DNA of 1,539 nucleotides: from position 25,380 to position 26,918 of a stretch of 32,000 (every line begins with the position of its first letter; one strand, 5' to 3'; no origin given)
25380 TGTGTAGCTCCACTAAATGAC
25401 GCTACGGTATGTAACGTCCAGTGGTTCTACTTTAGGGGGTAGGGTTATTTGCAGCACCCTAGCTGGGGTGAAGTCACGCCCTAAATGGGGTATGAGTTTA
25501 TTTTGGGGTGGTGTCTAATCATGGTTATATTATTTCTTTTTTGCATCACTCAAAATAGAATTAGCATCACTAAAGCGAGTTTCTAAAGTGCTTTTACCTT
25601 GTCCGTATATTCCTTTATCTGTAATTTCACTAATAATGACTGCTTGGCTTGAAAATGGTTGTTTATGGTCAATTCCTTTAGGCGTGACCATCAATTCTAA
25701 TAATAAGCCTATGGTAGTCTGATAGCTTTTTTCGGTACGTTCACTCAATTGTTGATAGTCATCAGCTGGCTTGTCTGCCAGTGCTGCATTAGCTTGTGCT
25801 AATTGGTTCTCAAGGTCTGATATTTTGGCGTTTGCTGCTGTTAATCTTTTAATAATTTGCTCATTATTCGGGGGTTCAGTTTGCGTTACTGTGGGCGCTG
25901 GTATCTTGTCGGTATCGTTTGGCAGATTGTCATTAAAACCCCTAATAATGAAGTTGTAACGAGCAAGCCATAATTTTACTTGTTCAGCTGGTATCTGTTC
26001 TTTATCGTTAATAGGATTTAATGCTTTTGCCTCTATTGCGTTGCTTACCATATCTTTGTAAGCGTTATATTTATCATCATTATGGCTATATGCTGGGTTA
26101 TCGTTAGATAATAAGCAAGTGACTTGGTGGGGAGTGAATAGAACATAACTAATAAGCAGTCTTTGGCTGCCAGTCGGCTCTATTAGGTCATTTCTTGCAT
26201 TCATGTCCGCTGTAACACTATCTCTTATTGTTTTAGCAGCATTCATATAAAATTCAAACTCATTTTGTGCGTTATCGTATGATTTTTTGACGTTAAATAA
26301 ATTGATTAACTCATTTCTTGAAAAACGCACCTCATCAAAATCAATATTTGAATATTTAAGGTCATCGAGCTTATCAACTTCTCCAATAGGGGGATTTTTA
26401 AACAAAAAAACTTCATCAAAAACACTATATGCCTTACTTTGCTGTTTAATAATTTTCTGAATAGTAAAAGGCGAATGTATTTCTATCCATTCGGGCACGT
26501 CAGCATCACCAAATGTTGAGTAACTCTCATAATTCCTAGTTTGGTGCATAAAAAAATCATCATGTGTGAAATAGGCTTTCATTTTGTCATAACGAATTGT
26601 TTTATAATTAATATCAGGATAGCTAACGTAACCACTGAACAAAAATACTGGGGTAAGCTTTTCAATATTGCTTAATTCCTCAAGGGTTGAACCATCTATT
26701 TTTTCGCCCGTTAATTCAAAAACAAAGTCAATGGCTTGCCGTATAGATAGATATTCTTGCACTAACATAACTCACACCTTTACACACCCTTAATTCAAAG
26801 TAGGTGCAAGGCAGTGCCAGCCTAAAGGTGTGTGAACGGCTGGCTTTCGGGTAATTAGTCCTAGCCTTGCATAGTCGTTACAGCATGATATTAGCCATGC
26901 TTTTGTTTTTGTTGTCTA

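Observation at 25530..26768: AT-rich 412-aa orphan gene in the int-alpA slot of the satellite: candidate satellite-borne immunity or accessory gene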

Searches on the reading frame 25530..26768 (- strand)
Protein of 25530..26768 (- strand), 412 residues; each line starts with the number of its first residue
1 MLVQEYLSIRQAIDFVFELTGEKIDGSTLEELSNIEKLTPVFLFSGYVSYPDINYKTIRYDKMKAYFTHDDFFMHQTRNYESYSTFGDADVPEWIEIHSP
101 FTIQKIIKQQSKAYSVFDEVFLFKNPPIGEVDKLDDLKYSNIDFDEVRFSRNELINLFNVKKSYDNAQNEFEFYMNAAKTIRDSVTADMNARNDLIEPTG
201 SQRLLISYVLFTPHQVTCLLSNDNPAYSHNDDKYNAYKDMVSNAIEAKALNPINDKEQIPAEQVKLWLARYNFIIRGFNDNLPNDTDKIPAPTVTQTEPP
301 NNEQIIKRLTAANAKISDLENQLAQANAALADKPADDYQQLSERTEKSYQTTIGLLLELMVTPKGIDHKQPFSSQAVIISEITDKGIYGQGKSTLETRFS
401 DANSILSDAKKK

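Call 5: search_protein_families(library=pfam, proteins=[window:25530-26768:-], max_evalue=0.1)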
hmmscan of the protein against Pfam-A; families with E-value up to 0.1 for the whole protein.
window:25530-26768:- (412 aa): 2 families
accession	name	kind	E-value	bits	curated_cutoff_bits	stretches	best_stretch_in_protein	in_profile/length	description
PF16326.10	ABC_tran_CTD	-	0.05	14.3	32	0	307-346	8-51/69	ABC transporter C-terminal domain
PF04048.20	Sec8_N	-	0.05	14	26.8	0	303-356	75-126/142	Exocyst complex component Sec8 N-terminal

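Call 6: search_protein_families(library=padloc, proteins=[window:25530-26768:-], max_evalue=1)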
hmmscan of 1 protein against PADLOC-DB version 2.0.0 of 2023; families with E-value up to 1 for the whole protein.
window:25530-26768:- (412 aa): 0 families

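Call 7: search_protein_families(library=phrogs, proteins=[window:25530-26768:-], max_evalue=0.1)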
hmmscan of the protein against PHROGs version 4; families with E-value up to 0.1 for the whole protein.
window:25530-26768:- (412 aa): 1 family
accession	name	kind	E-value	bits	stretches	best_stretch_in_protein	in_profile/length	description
phrog_2140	-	unknown function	0.044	14.7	1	139-170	5-34/57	-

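Call 8: search_protein_families(library=ncbifam, proteins=[window:25530-26768:-], max_evalue=1)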
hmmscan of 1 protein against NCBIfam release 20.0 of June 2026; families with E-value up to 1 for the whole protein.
window:25530-26768:- (412 aa): 2 families
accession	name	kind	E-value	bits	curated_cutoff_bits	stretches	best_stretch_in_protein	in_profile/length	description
NF005815.0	PRK07681.1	equivalog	0.022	13.8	545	1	109-228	9-128/399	LL-diaminopimelate aminotransferase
NF049873.2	cytotoxin_MakE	exception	0.028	13.4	360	1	231-339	90-195/352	alpha-pore-forming cytotoxin subunit MakE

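Call 9: search_solved_structures(query=window:25530-26768:-, max_evalue=1)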
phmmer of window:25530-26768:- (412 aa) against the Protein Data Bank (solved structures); distinct sequences matched with E-value up to 1: 1.
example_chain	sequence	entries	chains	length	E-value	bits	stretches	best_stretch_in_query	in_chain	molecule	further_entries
6mq4_A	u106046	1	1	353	0.83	11.6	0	189-236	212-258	cellulase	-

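Call 10: find_homologous_proteins(query=window:25530-26768:-, max_evalue=0.001)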
Query window:25530-26768:- (412 aa): 117 proteins with E <= 0.001 among 7719 candidates.
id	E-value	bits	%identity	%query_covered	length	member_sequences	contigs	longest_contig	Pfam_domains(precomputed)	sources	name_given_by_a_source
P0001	2.6e-271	917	100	100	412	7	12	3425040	-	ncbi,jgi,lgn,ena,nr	ncbi:hypothetical protein Q6344_02925 [Psychrobacter cibarius]|nr:hypothetical protein Q6344_02925 [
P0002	2.2e-254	861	94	100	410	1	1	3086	-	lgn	-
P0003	3.0e-253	857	93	100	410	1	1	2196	-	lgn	-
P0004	3.7e-210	716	95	82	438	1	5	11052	-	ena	-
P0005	1.3e-199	681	91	82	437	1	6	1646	-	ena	-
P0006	3.3e-199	680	83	90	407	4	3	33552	-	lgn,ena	-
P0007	1.3e-198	678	90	82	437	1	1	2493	-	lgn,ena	-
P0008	8.2e-198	675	81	92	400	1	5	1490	-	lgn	-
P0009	5.1e-197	672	88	82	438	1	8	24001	-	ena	-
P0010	9.5e-194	662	88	82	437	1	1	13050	-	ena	-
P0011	9.8e-191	652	88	80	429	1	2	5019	-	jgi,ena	jgi:hypothetical protein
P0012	3.5e-190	650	88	80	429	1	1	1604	-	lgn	-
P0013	5.3e-186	636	85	82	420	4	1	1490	-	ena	-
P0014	3.8e-185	633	84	82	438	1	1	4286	-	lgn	-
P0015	4.2e-184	630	85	80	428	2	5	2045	-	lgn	-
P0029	1.3e-94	335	95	39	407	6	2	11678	-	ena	-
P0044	1.7e-57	213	50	51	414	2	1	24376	-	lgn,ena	-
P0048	2.5e-54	203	54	44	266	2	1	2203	-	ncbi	-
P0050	9.0e-50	188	86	27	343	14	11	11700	PF02183.24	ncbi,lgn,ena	-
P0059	5.3e-36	142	53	38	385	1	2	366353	-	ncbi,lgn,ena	-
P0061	2.2e-35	140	60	32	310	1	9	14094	-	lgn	-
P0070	1.1e-31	128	54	28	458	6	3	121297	-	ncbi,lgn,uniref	ncbi:hypothetical protein ACTXJF_02215 [Psychrobacter alimentarius]|uniref:hypothetical protein n=1 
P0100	1.2e-22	98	58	27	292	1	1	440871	-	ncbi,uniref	ncbi:coiled-coil domain-containing protein [uncultured Psychrobacter sp.]|uniref:coiled-coil domain-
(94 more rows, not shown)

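Call 27: predict_structure(alignment_id=A1)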
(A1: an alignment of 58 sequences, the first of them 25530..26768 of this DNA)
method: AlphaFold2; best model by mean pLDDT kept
length: 412 residues; sequences in the alignment: 58
mean_pLDDT: 68.1   pTM: 0.31
mean pLDDT of the five models: 68.1, 65.9, 65.8, 64.4, 64.1
residues with pLDDT >= 90: 70; 70-90: 147; 50-70: 89; < 50: 106
segments of 3 or more residues with pLDDT < 50: 73-119, 130-132, 134-145, 161-168, 184-193, 286-297, 333-343
pLDDT, mean of each block of 10 residues (from residue 1): 68 82 75 72 65 61 63 44 44 40 28 34 55 46 62 78 47 53 46 71 93 96 89 92 94 94 92 88 54 45 82 90 81 44 63 79 62 81 76 84 81 72
secondary structure, 60 per line:
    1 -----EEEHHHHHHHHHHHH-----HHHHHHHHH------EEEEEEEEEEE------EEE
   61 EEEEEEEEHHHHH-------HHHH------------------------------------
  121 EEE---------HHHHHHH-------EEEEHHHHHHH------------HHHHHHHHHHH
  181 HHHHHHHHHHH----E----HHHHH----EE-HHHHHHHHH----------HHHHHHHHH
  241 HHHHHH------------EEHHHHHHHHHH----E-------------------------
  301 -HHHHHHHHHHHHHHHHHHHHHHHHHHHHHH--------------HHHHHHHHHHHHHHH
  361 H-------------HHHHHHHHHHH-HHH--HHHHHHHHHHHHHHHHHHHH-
elements in order: E6-8 H9-20 H26-34 E41-51 E58-68 H69-73 H81-84 E121-123 H133-139 E147-150 H151-157 H170-191 H201-205 H213-221 H232-246 H261-270 H302-331 H346-361 H375-385 H392-411

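Call 31: fold_search(model_id=the predicted structure, library=pdb)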
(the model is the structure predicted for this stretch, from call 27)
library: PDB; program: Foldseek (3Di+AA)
matches with E <= 10: 112; with E <= 0.001: 0
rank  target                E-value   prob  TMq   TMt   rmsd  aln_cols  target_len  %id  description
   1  8q72_E                3.5e-01  0.14  0.11  0.10  22.2       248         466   12  E. coli plasmid-borne JetABCD(E248A) core in a cleavage-competent state (released 2024-01-31)
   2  9qxu_J                1.1e+00  0.08  0.10  0.13  23.8       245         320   12  JetABC DNA loaded state monomer (open) (released 2025-10-01)
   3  9cpc_4I               1.1e+00  0.03  0.12  0.09  15.5       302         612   11  Atomic model of porcine brain ventricles cilia doublet microtubule (48-nm periodicity) (released 2024-10-23)
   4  8j07_m0               1.3e+00  0.23  0.12  0.21   8.3        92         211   14  96nm repeat of human respiratory doublet microtubule and associated axonemal complexes (released 2023-07-26)
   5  7rro_W                1.5e+00  0.01  0.07  0.06  22.7       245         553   12  Structure of the 48-nm repeat doublet microtubule from bovine tracheal cilia (released 2021-10-27)
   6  6jzc_A                1.7e+00  0.06  0.07  0.10  10.5        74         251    5  Structural basis of tubulin detyrosination (released 2019-07-17)
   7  5x9a_B                2.3e+00  0.14  0.12  0.20   7.2        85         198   15  Crystal structure of calaxin with calcium (released 2018-03-14)
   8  6jzd_A                2.3e+00  0.04  0.07  0.10  10.6        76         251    5  Crystal structure of peptide-bound VASH2-SVBP complex (released 2019-07-17)
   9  6j4s_A                2.5e+00  0.04  0.07  0.10  10.5        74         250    5  Structural basis of tubulin detyrosination by vasohibins-SVBP enzyme complex and functional implications (released 2019-05-01)
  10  5apn_S                2.7e+00  0.08  0.08  0.17  12.7        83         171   10  Structure of the yeast 60S ribosomal subunit in complex with Arx1, Alb1 and N-terminally tagged Rei1 (released 2015-12-16)
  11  1kso_A                2.8e+00  0.12  0.11  0.37  11.7       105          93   10  CRYSTAL STRUCTURE OF APO S100A3 (released 2002-07-31)
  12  6j4q_A                3.2e+00  0.04  0.07  0.10  10.3        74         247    5  Structural basis of tubulin detyrosination by vasohibins-SVBP enzyme complex and functional implications (released 2019-05-01)
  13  6igm_A                3.2e+00  0.01  0.08  0.09  20.3       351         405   10  Cryo-EM Structure of Human SRCAP Complex (released 2019-07-24)
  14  7qgg_T                3.3e+00  0.06  0.08  0.16  12.5        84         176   10  Neuronal RNA granules are ribosome complexes stalled at the pre-translocation state (released 2022-10-26)
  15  6qpq_B                3.5e+00  0.14  0.10  0.34   5.3        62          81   10  The structure of the cohesin head module elucidates the mechanism of ring opening (released 2020-02-05)
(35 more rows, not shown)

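Call 33: search_protein_representatives(protein=window:25530-26768:-)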
Query: 412 residues. Proteins with E-value up to 0.001 (for the whole library): 154; up to 1e-10: 99; up to 1e-30: 24. The best 150 are listed.
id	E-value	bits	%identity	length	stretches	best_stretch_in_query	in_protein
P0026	6.5e-121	420.2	59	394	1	1-385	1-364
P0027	3.1e-117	408.1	65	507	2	10-289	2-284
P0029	4.0e-95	335.3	65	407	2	1-179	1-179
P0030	6.8e-84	298.3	87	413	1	1-168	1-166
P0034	1.2e-68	248.1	72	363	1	196-367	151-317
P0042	1.0e-59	218.7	61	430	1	2-184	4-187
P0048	8.1e-55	202.6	57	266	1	1-174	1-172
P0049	2.0e-53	198.0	55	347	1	197-411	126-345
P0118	3.7e-41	157.7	38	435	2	29-290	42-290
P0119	1.1e-37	146.2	80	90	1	1-92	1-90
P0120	8.2e-37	143.3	42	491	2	201-288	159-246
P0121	4.3e-36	141.0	38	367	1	189-412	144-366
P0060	5.9e-36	140.5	43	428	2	297-395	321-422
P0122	1.7e-35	139.0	39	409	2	132-290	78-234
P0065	9.6e-35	136.5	70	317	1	315-412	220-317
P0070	3.6e-32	128.1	49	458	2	305-412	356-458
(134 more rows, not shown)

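Call 35: search_protein_families(library=pfam, alignment_id=A2, max_evalue=0.001)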
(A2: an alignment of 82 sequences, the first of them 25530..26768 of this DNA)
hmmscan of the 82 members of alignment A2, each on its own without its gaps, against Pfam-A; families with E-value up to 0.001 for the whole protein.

A. member 1, window:25530-26768:- (412 aa): 0 families

B. families by the number of members that match (of 82 scanned): 14 families
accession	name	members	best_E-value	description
PF21983.2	NikA-like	3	0.00045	Mobilization protein NikA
PF16808.10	PKcGMP_CC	1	4.8e-07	Coiled-coil N-terminus of cGMP-dependent protein kinase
PF19807.5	DUF6290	1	2.5e-05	Family of unknown function (DUF6290)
PF06825.17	HSBP1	1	0.00014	Heat shock factor binding protein 1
PF06005.17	ZapB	1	0.00015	Cell division protein ZapB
PF04508.17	Pox_A_type_inc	1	0.00029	Viral A-type inclusion protein repeat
PF08614.16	ATG16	1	0.00032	Autophagy protein 16 (ATG16)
PF25026.1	Asd-4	1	0.00033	Asd-4-like domain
PF23138.1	CTLH_Armc9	1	0.00042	Armc9, CTLH-like domain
PF19111.5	DUF5798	1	0.0005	Family of unknown function (DUF5798)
PF09755.14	DUF2046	1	0.00056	Uncharacterized conserved protein H4 (DUF2046)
PF02403.27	Seryl_tRNA_N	1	0.00068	Seryl-tRNA synthetase N-terminal domain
PF14257.11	DUF4349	1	0.00068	Domain of unknown function (DUF4349)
PF25450.1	Rab11-FIP3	1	0.00088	Rab11-FIP3-like domain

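Call 36: fold_search(model_id=the predicted structure, library=viral)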
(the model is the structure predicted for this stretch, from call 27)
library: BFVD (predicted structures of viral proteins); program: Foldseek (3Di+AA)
matches with E <= 10: 183; with E <= 0.001: 0
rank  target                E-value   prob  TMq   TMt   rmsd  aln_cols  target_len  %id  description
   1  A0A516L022            4.5e-02  0.57  0.10  0.22  23.6       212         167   12  (no name in the UniProt tables at hand)
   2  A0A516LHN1            3.2e-01  0.06  0.08  0.06  26.4       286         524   14  (no name in the UniProt tables at hand)
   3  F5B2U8                5.0e-01  0.05  0.09  0.03  36.5       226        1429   12  RNA-directed RNA polymerase [Trichomonas vaginalis virus 1]
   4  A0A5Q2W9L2            7.8e-01  0.04  0.10  0.06  30.1       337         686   13  (no name in the UniProt tables at hand)
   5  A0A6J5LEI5            8.3e-01  0.18  0.11  0.18  15.8       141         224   10  BRO N-terminal domain containing protein [uncultured Caudovirales phage]
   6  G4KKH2                1.1e+00  0.03  0.12  0.07  27.4       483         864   10  (no name in the UniProt tables at hand)
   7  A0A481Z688            1.1e+00  0.10  0.10  0.09  23.2       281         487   12  3'-5' exonuclease [Pithovirus LCPAC102]
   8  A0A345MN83            1.1e+00  0.03  0.07  0.05  23.2       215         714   13  (no name in the UniProt tables at hand)
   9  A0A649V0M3            1.2e+00  0.13  0.12  0.28  11.7       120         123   15  (no name in the UniProt tables at hand)
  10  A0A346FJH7            1.2e+00  0.03  0.10  0.14  20.7       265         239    7  Putative site-specific intron-like DNA endonuclease [Enterobacteria phage T6]
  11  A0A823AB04            1.2e+00  0.02  0.09  0.05  23.9       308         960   16  (no name in the UniProt tables at hand)
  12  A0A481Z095            1.3e+00  0.01  0.07  0.09  21.5       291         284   12  Uncharacterized protein [Mimivirus LCMiAC01]
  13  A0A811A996            1.3e+00  0.01  0.08  0.06  26.2       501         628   10  (no name in the UniProt tables at hand)
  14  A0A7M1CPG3            1.4e+00  0.21  0.11  0.38   7.9        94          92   12  (no name in the UniProt tables at hand)
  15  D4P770                1.4e+00  0.08  0.12  0.18  22.3       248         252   14  (no name in the UniProt tables at hand)
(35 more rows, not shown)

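Call 38: find_encoding_contigs(protein=P0059, flank=8000, max_places=2)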
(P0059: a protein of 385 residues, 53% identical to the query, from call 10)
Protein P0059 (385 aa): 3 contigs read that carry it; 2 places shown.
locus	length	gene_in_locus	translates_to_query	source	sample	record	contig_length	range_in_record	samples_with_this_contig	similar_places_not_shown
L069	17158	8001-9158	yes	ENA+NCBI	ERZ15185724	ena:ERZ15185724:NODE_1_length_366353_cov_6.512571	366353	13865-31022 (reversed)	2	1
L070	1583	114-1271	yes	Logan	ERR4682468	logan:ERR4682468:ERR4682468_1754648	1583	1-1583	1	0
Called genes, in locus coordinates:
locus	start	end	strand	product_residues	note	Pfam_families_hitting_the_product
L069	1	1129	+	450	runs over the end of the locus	PF03448:MgtE_N, PF00571:CBS, PF01769:MgtE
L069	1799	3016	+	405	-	PF00142:Fer4_NifH (faint), PF01656:CbiA, PF02374:ArsA_ATPase (faint), PF09140:MipZ, PF10609:ParA, PF13614:AAA_31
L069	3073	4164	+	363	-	PF10974:DUF2804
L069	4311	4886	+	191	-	PF22769:DCD, PF00692:dUTPase (faint)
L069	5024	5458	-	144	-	PF04386:SspB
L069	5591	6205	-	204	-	PF02798:GST_N, PF13417:GST_N_3, PF13409:GST_N_2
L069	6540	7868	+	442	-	PF13356:Arm-DNA-bind_3, PF22022:Phage_int_M, PF00589:Phage_integrase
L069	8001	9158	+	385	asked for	-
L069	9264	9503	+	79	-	PF12728:HTH_17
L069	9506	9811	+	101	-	-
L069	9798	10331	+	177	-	-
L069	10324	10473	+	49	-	-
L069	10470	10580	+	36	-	-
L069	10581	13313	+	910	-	PF06048:DUF927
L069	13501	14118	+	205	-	PF02767:DNA_pol3_beta_2 (weak)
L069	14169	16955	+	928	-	PF20464:MmeI_N, PF20465:MmeI_hel, PF20473:MmeI_Mtase, PF07669:Eco57I, PF20466:MmeI_TRD, PF20467:MmeI_C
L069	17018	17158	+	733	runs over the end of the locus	PF00270:DEAD (faint)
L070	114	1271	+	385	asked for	-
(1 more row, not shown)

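Call 39: find_encoding_contigs(protein=P0100, flank=8000, max_places=2)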
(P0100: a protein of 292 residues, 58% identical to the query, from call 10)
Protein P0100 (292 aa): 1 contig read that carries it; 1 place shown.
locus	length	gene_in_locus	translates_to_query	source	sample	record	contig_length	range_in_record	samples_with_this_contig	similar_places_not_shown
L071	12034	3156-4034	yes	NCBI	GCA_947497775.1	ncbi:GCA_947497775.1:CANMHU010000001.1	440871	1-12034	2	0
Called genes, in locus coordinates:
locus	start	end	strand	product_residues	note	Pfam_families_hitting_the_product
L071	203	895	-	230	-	PF00034:Cytochrom_C (faint), PF13442:Cytochrome_CBB3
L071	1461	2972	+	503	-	PF13356:Arm-DNA-bind_3, PF22022:Phage_int_M, PF00589:Phage_integrase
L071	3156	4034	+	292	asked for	-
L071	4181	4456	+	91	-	PF05930:Phage_AlpA, PF12728:HTH_17 (weak)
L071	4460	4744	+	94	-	PF14090:HTH_39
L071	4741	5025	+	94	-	-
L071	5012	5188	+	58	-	-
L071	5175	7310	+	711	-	PF13148:DUF3987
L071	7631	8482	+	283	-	PF26348:SRA_ScoMcrA, PF01844:HNH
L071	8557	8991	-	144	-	PF12997:DUF3881 (faint)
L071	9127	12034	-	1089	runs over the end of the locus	PF04313:HSDR_N, PF00270:DEAD (weak), PF04851:ResIII, PF18766:SWI2_SNF2, PF22679:T1R_D3-like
